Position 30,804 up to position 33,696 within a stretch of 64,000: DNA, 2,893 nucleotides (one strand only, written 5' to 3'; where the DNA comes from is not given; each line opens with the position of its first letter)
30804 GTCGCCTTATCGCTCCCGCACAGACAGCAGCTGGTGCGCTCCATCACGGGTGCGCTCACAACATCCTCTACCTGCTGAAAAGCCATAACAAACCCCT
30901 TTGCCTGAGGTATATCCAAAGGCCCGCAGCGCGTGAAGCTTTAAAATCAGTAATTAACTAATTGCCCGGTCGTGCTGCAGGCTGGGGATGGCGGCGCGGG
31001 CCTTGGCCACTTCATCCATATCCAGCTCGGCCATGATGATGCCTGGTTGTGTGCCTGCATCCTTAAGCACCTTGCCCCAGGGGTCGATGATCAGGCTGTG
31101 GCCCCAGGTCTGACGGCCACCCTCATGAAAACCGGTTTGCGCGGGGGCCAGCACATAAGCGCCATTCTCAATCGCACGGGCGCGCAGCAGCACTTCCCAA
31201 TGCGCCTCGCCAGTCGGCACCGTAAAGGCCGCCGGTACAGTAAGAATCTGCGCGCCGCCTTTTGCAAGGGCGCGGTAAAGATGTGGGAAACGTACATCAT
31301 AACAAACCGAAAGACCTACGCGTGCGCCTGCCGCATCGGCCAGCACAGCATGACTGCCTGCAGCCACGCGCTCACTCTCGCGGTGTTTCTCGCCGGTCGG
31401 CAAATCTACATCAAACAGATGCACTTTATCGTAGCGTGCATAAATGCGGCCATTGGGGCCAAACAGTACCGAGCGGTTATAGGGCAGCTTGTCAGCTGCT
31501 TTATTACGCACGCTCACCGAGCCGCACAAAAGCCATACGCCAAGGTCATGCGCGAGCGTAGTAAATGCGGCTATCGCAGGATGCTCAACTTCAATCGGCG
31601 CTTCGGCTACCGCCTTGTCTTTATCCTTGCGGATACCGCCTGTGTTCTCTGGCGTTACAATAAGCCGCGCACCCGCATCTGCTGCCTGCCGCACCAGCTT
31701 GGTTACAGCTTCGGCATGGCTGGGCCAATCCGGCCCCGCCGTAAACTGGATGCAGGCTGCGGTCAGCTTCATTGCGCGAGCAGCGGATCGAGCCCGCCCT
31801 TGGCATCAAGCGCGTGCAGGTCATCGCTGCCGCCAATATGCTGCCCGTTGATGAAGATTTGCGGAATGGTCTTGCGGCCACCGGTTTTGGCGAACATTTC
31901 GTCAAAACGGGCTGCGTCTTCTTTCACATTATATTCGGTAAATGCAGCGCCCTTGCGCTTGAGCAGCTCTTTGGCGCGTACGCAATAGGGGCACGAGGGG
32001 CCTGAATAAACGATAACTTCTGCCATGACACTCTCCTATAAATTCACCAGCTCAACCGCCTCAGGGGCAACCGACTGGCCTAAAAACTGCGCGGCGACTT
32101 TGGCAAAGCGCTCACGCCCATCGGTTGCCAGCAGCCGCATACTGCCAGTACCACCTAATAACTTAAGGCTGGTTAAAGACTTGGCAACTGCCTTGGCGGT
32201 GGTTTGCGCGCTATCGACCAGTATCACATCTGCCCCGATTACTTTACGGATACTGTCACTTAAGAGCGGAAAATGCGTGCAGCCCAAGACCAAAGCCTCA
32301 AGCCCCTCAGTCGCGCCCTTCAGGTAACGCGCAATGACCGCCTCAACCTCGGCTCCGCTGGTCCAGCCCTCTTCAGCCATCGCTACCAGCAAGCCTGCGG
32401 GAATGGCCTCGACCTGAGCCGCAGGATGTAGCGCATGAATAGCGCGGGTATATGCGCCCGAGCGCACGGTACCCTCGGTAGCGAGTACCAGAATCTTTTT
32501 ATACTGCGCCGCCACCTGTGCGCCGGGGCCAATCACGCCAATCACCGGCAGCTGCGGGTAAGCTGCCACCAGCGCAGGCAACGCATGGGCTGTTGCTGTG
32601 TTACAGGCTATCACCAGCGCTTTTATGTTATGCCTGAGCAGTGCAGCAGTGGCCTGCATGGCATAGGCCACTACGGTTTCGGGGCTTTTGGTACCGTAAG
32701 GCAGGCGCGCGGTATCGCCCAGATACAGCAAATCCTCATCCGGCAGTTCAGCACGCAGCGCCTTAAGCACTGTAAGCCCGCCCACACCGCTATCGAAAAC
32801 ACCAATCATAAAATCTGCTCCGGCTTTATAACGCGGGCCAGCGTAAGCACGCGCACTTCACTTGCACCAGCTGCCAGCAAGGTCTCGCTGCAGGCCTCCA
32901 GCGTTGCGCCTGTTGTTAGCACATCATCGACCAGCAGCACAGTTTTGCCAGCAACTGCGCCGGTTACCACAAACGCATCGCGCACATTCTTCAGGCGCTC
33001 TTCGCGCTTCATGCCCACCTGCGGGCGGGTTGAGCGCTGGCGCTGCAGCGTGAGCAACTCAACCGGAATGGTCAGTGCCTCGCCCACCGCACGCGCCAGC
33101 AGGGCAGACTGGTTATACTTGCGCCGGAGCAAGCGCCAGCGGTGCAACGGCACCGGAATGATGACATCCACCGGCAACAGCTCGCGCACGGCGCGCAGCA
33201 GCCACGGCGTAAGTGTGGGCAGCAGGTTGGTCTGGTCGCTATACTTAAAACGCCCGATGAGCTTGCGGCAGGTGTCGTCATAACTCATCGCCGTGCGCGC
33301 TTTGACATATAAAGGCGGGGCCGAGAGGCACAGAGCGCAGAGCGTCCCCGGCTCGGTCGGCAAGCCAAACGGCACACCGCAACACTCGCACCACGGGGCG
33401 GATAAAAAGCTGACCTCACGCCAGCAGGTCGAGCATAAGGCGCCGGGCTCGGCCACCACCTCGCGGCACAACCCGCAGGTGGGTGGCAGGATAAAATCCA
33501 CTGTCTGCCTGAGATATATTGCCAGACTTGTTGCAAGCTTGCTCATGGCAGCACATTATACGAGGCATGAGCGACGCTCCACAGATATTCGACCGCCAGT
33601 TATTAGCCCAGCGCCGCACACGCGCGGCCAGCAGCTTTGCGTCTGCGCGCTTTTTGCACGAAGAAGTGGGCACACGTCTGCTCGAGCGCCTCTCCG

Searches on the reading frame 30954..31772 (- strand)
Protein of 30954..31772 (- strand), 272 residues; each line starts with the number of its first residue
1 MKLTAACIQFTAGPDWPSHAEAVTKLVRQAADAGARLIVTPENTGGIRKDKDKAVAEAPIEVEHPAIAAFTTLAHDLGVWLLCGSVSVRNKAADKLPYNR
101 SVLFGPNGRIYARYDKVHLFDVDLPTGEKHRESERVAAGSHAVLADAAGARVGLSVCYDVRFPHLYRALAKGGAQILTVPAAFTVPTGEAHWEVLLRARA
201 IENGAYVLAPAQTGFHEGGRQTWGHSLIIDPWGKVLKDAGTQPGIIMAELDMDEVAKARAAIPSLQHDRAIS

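Call 29: search_protein_families(library=pfam, proteins=[window:30954-31772:-], max_evalue=0.0001)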
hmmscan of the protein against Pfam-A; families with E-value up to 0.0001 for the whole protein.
window:30954-31772:- (272 aa): 1 family
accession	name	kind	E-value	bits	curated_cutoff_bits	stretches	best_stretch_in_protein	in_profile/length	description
PF00795.27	CN_hydrolase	-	4.8e-56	190.4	23.2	1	5-259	2-255/256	Carbon-nitrogen hydrolase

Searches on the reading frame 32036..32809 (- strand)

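Call 29: search_protein_families(library=pfam, proteins=[window:32036-32809:-], max_evalue=0.0001)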
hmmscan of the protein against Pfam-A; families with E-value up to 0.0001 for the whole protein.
window:32036-32809:- (257 aa): 1 family
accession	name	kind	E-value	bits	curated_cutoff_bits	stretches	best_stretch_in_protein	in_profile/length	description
PF01177.27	Asp_Glu_race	-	5.6e-21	75.7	31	1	15-207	17-210/211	Asp/Glu/Hydantoin racemase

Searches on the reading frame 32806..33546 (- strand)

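Call 29: search_protein_families(library=pfam, proteins=[window:32806-33546:-], max_evalue=0.0001)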
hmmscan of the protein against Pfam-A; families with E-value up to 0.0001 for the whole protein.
window:32806-33546:- (246 aa): 2 families
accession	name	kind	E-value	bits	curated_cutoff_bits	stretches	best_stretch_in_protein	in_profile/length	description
PF18912.6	DZR_2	-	2.8e-14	53.1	27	1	16-74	2-56/56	Double zinc ribbon domain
PF00156.33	Pribosyltran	-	2.7e-10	40.2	26.3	1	148-238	41-125/158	Phosphoribosyl transferase domain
